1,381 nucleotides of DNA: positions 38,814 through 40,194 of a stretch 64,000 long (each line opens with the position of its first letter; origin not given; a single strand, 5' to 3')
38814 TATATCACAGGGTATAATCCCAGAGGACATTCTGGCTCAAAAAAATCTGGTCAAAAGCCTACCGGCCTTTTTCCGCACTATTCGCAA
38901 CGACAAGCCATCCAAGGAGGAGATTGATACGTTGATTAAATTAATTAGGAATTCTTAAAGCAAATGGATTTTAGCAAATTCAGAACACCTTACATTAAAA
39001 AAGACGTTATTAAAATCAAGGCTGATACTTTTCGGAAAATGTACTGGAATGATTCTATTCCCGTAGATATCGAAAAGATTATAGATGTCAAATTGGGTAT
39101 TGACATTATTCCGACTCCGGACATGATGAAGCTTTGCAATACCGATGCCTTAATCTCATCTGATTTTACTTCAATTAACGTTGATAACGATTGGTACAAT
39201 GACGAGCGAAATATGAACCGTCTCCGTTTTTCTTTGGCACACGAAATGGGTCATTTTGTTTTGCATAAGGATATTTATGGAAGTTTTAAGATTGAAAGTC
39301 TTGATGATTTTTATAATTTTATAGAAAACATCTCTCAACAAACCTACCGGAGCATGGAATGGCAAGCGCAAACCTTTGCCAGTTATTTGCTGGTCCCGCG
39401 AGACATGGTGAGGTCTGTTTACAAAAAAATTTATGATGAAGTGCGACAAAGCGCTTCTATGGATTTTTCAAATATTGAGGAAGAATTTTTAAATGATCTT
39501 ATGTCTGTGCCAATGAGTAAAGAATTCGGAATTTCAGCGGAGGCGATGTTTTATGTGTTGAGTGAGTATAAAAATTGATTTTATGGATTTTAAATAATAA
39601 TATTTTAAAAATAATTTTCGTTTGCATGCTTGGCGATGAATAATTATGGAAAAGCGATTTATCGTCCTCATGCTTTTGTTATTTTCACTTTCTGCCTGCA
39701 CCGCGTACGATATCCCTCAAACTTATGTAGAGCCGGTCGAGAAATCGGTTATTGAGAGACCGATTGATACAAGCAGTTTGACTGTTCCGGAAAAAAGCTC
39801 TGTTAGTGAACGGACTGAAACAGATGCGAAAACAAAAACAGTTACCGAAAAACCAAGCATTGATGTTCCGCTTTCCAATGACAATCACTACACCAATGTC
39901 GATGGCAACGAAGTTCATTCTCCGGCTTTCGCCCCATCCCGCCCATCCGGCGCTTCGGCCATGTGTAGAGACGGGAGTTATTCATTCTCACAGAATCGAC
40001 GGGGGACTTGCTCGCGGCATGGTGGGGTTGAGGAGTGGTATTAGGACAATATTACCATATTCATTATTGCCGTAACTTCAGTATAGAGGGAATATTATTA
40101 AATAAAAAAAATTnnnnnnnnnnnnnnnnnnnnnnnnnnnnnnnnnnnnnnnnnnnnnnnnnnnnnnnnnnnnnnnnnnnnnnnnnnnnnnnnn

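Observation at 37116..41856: Accessory islet next to tRNA-Thr: orphan gene, XRE-ImmA switch, two envelope proteins and an IS200/IS605 element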

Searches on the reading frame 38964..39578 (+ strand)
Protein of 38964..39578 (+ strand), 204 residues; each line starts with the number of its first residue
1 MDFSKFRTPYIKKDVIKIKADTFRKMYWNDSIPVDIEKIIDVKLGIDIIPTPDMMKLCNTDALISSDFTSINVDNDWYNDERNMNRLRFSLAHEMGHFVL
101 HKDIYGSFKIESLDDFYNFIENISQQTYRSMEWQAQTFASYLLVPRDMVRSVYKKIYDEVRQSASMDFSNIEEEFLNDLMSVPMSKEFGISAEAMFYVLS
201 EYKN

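Call 4: search_protein_families(library=pfam, proteins=[window:38964-39578:+], max_evalue=0.1)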
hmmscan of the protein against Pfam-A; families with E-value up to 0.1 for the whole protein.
window:38964-39578:+ (204 aa): 2 families
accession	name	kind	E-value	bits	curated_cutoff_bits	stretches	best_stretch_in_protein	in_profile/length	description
PF06114.19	Peptidase_M78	-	1.1e-12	48.3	22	1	79-175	34-106/123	IrrE N-terminal-like domain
PF12563.13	Hemolysin_N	-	0.065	13.1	22.5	1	128-203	49-119/192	Hemolytic toxin N terminal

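Call 5: search_protein_families(library=ncbifam, proteins=[window:38964-39578:+], max_evalue=0.1)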
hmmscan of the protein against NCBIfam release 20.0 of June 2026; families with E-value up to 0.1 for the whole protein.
window:38964-39578:+ (204 aa): 1 family
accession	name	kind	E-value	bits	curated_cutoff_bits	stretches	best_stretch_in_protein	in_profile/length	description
NF052239.1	antitox_spr1629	equivalog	6.8e-09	35.3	335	1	82-163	203-267/377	spr1629 family repressor/antitoxin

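Call 7: search_protein_families(library=padloc, proteins=[window:38964-39578:+], max_evalue=0.1)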
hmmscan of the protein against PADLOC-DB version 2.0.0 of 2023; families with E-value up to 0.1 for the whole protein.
window:38964-39578:+ (204 aa): 15 families
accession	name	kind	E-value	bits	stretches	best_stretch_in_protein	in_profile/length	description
PDLC04141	capP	-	1.8e-18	65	1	17-155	6-124/242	capP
PDLC03944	RmrA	-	5.3e-11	40.2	1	78-149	190-248/384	-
PDLC03951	RmrA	-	1.8e-09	35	1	79-149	197-252/400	-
PDLC03945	RmrA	-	2.6e-09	34.7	1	84-175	205-279/394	-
PDLC03954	RmrA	-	3.8e-09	33.9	1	82-147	203-255/380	-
PDLC03949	RmrA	-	4.2e-09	33.7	1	79-154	181-236/363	-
PDLC03943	RmrA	-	1.3e-08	32.3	2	82-104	187-209/370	-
PDLC03952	RmrA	-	1.6e-08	31.8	1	82-153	215-274/395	-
PDLC03948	RmrA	-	4e-08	30.5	1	80-148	200-255/397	-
PDLC03947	RmrA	-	8.4e-08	29.4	1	79-148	200-256/383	-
PDLC03953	RmrA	-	1.2e-06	26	1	84-102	205-223/373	-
PDLC03946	RmrA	-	2.1e-06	24.7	1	78-158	181-242/357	-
PDLC03956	RmrA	-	0.00013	19.2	1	79-147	198-251/399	-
PDLC03955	RmrA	-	0.00016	19.1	1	83-105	210-232/371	-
PDLC03950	RmrA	-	0.00052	17.1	1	80-151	189-246/369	-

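Call 8: search_protein_families(library=phrogs, proteins=[window:38964-39578:+], max_evalue=0.1)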
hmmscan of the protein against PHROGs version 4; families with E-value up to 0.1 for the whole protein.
window:38964-39578:+ (204 aa): 6 families
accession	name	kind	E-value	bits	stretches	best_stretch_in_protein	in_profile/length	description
phrog_1914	-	unknown function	4.4e-17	63.5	1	27-154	23-152/222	-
phrog_87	-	other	4.1e-15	57.1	1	5-179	11-160/227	metallo-protease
phrog_2439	-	transcription regulation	1.9e-14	54.3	1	79-168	188-253/367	transcriptional regulator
phrog_19315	-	unknown function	5.2e-08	33.3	1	17-160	15-161/348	-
phrog_4031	-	unknown function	2.5e-06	27.3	1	69-194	216-343/626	-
phrog_1516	-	unknown function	8.7e-06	26.5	1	77-151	77-147/227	-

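Call 23: find_encoding_contigs(protein=window:38964-39578:+, flank=6000, max_places=10)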
Protein window:38964-39578:+ (204 aa): 24 contigs read that carry it; 2 places shown.
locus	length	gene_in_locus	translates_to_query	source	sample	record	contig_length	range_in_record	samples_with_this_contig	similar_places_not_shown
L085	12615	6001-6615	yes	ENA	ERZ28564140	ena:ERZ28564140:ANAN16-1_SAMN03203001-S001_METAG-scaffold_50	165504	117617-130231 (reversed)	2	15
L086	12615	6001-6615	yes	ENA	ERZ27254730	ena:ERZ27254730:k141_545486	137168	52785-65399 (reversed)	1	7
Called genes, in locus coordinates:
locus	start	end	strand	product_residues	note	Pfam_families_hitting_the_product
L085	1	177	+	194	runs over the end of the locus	-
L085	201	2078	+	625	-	PF25990:Beta-barrel_YknX, PF26002:Beta-barrel_AprE (weak)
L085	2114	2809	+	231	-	PF00005:ABC_tran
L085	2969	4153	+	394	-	PF12704:MacB_PCD, PF02687:FtsX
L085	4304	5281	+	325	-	-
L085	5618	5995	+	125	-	PF13560:HTH_31 (weak), PF12844:HTH_19 (weak)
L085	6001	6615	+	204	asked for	PF06114:Peptidase_M78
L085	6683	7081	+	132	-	PF12587:DUF3761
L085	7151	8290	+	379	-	-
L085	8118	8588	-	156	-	PF01797:Y1_Tnp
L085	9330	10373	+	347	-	PF00437:T2SSE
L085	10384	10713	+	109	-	-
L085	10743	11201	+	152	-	-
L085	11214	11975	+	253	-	PF18900:DUF5656 (weak)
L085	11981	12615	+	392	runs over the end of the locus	PF13180:PDZ_2, PF17820:PDZ_6 (weak)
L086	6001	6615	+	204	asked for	PF06114:Peptidase_M78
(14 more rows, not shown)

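Call 35: find_homologous_proteins(query=window:38964-39578:+, max_evalue=0.001)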
Query window:38964-39578:+ (204 aa): 247 proteins with E <= 0.001 among 299 candidates; the best 120 are listed.
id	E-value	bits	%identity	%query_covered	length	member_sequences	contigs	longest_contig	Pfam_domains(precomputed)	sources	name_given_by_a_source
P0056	9.0e-131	452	100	100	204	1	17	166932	PF06114.20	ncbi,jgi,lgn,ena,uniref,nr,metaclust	ncbi:MAG: hypothetical protein US83_C0001G0088 [Candidatus Falkowbacteria bacterium GW2011_GWC2_38_2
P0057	3.1e-66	241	55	99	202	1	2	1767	PF06114.20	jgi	jgi:hypothetical protein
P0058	5.7e-66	240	56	99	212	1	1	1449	PF06114.20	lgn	-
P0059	4.6e-64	234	56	99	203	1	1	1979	PF06114.20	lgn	-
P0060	5.5e-64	234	52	100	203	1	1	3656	PF06114.20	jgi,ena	-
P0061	8.2e-64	233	54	99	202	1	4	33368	PF06114.20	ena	-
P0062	3.3e-61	225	54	100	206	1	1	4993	PF06114.20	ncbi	-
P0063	6.0e-60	220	51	99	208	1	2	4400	PF06114.20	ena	-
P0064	1.3e-59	219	51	99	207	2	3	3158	PF06114.20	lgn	-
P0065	3.4e-58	215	48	99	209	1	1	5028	PF06114.20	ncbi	-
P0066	2.0e-57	212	51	99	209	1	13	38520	PF06114.20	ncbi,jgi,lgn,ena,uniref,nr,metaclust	ncbi:hypothetical protein A3B87_03355 [Candidatus Kuenenbacteria bacterium RIFCSPHIGHO2_02_FULL_39_1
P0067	2.1e-57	212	54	99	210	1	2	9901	PF06114.20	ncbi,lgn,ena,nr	ncbi:ImmA/IrrE family metallo-endopeptidase [Patescibacteria group bacterium]|nr:ImmA/IrrE family me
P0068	6.0e-57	211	50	99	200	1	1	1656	PF06114.20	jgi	jgi:Zn-dependent peptidase ImmA (M78 family)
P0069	6.3e-57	211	52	99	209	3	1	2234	PF06114.20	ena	-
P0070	1.1e-56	210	49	98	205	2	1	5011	PF06114.20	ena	-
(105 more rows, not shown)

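Call 39: find_related_loci(query=A2, collection=metagenome_contigs, flank=6000)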
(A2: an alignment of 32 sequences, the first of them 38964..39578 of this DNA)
Query A2 (204 aa) in metagenome_contigs; peptide patterns used: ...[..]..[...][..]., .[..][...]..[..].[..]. (x = any residue, [..] = any of these).
600 stretches matched a pattern (row limit reached: there are more); 246 encode a relative of the query (tblastn E <= 1e-3); the best 80 are kept; 80 distinct loci.
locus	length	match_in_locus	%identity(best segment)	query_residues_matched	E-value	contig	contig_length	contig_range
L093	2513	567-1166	48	1-202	5e-62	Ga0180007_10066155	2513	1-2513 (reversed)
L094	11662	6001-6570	49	1-191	8e-60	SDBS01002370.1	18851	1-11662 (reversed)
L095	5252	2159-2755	47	1-201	4e-56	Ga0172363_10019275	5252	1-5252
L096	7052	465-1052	48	2-201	3e-54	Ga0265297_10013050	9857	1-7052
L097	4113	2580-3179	45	1-202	1e-53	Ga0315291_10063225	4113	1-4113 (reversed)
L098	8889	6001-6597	44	1-201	4e-53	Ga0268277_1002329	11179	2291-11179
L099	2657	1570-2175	44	1-204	7e-53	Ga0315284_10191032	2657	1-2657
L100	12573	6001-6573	46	7-203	9e-52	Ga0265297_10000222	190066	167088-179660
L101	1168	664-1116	53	1-151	1e-50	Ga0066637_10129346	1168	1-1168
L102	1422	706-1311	41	1-204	2e-42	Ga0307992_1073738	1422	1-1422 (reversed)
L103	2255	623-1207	34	2-195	2e-39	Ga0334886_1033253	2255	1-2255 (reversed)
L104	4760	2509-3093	34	2-195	3e-39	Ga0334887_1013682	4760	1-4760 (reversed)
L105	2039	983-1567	35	2-195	7e-39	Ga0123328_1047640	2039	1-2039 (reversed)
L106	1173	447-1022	36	1-191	2e-38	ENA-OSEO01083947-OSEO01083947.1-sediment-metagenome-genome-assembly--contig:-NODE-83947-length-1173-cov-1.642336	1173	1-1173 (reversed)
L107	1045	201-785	32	7-200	1e-36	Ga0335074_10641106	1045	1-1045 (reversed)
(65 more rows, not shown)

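Call 61: search_solved_structures(query=A2, max_evalue=0.01)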
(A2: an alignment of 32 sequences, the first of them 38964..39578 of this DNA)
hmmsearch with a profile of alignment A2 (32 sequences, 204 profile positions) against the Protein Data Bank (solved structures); distinct sequences matched with E-value up to 0.01: 1.
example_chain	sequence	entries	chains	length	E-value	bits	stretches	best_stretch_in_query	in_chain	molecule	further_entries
7t5t_A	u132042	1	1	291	1.7e-08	37.6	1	85-152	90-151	CapP toxin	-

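Call 90: find_related_loci(query=A2, collection=viral_contigs, flank=6000)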
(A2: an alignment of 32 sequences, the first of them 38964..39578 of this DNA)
Query A2 (204 aa) in viral_contigs; peptide patterns used: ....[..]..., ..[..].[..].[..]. (x = any residue, [..] = any of these).
32 stretches matched a pattern; 4 encode a relative of the query (tblastn E <= 1e-3); 4 distinct loci.
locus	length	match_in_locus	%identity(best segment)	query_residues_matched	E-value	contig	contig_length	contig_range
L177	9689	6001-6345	38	29-145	1e-22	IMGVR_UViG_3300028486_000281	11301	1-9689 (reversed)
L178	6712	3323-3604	30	50-145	4e-9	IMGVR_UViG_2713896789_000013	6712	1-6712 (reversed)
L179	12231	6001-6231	32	38-101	9e-8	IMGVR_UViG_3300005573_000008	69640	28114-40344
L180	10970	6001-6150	34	79-151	9e-7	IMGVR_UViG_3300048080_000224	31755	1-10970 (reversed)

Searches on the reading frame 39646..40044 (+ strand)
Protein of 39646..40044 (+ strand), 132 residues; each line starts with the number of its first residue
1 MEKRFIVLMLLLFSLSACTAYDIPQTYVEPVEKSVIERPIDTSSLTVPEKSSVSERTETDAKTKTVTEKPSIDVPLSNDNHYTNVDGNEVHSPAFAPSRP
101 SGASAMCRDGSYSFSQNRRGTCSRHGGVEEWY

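Call 4: search_protein_families(library=pfam, proteins=[window:39646-40044:+], max_evalue=0.1)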
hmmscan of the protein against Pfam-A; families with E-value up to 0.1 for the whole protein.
window:39646-40044:+ (132 aa): 2 families
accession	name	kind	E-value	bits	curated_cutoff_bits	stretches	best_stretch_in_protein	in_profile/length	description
PF12587.13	DUF3761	-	4.5e-27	94.8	29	1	64-132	18-82/82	Protein of unknown function (DUF3761)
PF16339.10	DUF4969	-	0.055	14.3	31.4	1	1-62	1-65/79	Domain of unknown function (DUF4969)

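Call 5: search_protein_families(library=ncbifam, proteins=[window:39646-40044:+], max_evalue=0.1)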
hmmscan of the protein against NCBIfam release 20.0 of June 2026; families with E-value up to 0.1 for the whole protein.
window:39646-40044:+ (132 aa): 0 families

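Call 7: search_protein_families(library=padloc, proteins=[window:39646-40044:+], max_evalue=0.1)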
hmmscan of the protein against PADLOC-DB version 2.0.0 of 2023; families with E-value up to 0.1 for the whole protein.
window:39646-40044:+ (132 aa): 0 families

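Call 8: search_protein_families(library=phrogs, proteins=[window:39646-40044:+], max_evalue=0.1)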
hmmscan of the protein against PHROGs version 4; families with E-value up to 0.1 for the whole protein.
window:39646-40044:+ (132 aa): 4 families
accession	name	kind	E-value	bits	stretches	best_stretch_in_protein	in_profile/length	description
phrog_1904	-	lysis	0.0045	17.9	1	3-75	2-79/235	endolysin; lysM motif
phrog_902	-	unknown function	0.028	15.8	1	3-67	9-85/118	-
phrog_456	-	lysis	0.071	13.8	0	3-38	11-55/102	Rz-like spanin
phrog_1267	-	lysis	0.085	14.5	0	1-43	2-46/119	Rz-like spanin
